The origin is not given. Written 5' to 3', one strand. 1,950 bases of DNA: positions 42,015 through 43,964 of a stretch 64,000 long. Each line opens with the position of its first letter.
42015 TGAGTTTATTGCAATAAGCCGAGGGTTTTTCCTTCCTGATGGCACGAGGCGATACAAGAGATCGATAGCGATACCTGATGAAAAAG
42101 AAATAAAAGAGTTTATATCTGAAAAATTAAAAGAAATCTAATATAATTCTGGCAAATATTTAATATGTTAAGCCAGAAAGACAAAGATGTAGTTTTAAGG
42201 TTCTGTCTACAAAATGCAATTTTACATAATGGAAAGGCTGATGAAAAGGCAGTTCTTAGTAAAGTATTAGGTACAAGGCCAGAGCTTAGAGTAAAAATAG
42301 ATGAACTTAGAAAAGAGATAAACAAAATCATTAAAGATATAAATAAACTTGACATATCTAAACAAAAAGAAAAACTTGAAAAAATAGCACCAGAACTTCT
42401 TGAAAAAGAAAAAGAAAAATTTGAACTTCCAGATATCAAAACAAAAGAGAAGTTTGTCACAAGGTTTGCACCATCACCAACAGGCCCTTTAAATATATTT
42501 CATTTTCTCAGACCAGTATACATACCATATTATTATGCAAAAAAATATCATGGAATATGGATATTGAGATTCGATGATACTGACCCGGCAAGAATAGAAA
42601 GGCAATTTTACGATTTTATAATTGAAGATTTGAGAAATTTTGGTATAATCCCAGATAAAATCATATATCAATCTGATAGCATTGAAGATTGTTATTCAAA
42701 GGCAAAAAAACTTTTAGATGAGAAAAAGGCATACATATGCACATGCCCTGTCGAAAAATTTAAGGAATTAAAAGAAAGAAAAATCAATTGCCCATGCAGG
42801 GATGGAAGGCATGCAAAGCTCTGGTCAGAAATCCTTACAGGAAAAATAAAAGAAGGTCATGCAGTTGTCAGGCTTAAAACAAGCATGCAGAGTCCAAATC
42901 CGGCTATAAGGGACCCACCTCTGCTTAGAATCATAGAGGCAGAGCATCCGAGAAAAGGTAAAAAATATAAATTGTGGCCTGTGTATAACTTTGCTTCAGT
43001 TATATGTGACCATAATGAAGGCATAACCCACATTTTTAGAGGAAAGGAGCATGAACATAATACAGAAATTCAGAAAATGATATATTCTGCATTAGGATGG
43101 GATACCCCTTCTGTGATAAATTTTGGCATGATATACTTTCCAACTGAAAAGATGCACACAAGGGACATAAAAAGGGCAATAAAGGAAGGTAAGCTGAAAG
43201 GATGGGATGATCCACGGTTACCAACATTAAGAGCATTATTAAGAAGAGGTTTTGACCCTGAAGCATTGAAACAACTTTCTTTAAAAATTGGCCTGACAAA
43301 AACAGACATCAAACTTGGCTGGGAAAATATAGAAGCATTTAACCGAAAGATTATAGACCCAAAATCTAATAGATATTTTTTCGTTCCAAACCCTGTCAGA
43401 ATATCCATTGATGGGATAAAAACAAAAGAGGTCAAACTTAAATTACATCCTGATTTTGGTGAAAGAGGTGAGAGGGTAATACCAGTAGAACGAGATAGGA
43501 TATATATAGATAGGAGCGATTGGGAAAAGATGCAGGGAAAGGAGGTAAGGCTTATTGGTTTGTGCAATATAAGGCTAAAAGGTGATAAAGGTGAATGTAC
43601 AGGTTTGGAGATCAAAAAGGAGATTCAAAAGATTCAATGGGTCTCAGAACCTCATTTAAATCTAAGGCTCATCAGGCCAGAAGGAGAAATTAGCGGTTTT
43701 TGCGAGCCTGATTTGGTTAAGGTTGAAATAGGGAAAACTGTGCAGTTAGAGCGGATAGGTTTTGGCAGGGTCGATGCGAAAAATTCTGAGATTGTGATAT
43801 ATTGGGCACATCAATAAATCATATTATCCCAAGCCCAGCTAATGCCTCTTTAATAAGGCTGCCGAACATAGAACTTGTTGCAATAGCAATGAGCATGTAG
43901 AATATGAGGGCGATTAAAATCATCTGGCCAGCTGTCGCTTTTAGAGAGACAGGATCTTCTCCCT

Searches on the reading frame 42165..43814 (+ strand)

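Call 36: search_protein_families(library=pfam, max_evalue=0.00001, proteins=[window:42165-43814:+])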
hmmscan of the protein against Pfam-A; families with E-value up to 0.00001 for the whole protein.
seq(550 aa): 3 families
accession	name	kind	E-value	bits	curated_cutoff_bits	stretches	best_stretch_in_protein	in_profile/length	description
PF00749.27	tRNA-synt_1c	-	6.3e-70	236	23.4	1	97-398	2-313/314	tRNA synthetases class I (E and Q), catalytic domain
PF03950.23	tRNA-synt_1c_C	-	2.8e-19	69.6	23.9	1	401-480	1-85/91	tRNA synthetases class I (E and Q), anti-codon binding domain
PF20974.2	tRNA-synt_1c_C2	-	2.1e-06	28.7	23.9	1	490-537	2-69/69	tRNA synthetases class I (E and Q), anti-codon binding domain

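Call 56: search_protein_families(library=ncbifam, max_evalue=1e-10, proteins=[window:42165-43814:+])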
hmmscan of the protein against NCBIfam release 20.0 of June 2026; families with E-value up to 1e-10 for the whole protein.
window:42165-43814:+ (550 aa): 10 families
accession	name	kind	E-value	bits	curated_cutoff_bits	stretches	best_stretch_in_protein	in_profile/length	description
NF003169.0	PRK04156.1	equivalog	3.6e-178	593.8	516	1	4-550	3-567/567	glutamate--tRNA ligase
TIGR00463.1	gltX_arch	equivalog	4.6e-157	523.9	401.75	1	6-550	1-560/560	glutamate--tRNA ligase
TIGR00440.1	glnS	equivalog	3e-67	227.7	425.8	1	99-471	3-385/524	glutamine--tRNA ligase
NF011291.0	PRK14703.1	equivalog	8.5e-63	212.8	681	1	94-473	29-421/769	glutamine--tRNA ligase/YqeY domain fusion protein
TIGR00464.1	gltX_bact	equivalog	6.3e-36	124.3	289.95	1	98-346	3-258/470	glutamate--tRNA ligase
TIGR03838.1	queuosine_YadB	equivalog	9.7e-28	97.3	276.7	1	98-323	2-222/272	tRNA glutamyl-Q(34) synthetase GluQRS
NF004314.0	PRK05710.1-3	equivalog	2.4e-26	92.8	256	1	93-318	3-220/297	tRNA glutamyl-Q(34) synthetase GluQRS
NF004312.0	PRK05710.1-1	equivalog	1.8e-21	76.8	453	1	91-323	8-229/306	tRNA glutamyl-Q(34) synthetase GluQRS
NF004313.0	PRK05710.1-2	equivalog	5e-21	75.1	380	1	95-200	3-108/299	tRNA glutamyl-Q(34) synthetase GluQRS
NF004315.1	PRK05710.1-4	equivalog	5e-20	72.1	250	1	99-202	1-104/274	tRNA glutamyl-Q(34) synthetase GluQRS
